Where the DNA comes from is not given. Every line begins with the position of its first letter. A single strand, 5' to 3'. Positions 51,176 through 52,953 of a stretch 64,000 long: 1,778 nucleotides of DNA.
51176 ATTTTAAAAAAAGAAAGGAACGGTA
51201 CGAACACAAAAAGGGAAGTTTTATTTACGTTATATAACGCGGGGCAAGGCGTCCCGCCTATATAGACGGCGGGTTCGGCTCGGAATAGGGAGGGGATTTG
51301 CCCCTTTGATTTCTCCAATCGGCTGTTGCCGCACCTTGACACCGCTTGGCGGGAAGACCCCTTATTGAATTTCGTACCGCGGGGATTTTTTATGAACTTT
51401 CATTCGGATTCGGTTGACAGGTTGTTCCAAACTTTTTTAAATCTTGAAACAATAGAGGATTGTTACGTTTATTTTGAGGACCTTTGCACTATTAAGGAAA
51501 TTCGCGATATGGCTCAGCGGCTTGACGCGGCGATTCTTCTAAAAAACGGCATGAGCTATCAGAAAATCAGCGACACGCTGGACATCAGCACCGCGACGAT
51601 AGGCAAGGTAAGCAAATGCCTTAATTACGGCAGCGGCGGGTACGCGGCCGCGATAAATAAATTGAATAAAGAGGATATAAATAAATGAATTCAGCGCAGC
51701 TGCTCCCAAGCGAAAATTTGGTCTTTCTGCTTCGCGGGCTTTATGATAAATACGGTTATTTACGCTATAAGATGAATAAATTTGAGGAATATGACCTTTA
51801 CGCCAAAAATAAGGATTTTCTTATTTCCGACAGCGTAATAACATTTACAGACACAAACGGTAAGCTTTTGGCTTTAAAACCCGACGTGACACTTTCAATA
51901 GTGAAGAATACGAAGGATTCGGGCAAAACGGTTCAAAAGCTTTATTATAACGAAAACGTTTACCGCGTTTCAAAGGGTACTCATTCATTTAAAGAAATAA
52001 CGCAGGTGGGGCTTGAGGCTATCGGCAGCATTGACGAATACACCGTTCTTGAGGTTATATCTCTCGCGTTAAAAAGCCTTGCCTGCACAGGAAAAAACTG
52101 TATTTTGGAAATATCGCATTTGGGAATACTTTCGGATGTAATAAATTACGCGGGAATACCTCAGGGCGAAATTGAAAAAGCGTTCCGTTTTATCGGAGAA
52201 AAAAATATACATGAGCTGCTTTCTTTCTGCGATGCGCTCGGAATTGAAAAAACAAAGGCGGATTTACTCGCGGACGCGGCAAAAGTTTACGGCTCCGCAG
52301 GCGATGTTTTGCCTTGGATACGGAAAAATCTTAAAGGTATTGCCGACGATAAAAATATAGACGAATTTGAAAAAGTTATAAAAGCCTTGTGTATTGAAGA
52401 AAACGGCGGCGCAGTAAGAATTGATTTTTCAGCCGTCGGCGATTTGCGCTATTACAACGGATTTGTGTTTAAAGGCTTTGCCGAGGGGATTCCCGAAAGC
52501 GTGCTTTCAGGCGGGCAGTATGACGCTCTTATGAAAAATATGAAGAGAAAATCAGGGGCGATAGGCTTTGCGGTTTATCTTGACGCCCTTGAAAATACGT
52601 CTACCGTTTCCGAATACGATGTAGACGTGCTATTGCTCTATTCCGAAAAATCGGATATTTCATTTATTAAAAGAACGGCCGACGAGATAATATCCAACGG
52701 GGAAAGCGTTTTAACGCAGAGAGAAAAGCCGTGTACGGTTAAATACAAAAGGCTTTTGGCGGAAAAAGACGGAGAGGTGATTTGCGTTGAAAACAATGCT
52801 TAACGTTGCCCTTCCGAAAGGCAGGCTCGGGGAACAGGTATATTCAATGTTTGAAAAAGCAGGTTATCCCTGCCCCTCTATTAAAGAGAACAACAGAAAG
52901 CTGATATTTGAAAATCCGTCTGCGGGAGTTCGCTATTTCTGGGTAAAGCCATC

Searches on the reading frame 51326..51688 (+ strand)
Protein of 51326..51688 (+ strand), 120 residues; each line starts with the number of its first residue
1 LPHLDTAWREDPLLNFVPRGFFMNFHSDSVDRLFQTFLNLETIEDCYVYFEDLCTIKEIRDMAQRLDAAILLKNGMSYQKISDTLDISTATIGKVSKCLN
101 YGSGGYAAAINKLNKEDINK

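Call 77: search_protein_families(library=pfam, proteins=[window:51326-51688:+], max_evalue=0.001)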
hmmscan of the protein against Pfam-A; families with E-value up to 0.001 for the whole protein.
window:51326-51688:+ (120 aa): 2 families
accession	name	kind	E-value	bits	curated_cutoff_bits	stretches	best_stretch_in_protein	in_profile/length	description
PF01371.25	Trp_repressor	-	2.2e-23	82.6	27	1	29-113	2-87/88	Trp repressor protein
PF13384.12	HTH_23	-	3.7e-05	23.8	24.6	1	62-99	4-41/50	Homeodomain-like domain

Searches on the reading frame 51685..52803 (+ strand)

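Call 77: search_protein_families(library=pfam, proteins=[window:51685-52803:+], max_evalue=0.001)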
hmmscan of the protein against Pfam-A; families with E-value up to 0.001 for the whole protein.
window:51685-52803:+ (372 aa): 1 family
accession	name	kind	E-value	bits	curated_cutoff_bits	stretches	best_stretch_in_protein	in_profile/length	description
PF13393.11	tRNA-synt_His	-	5.3e-46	157.7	25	1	12-302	16-308/308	Histidyl-tRNA synthetase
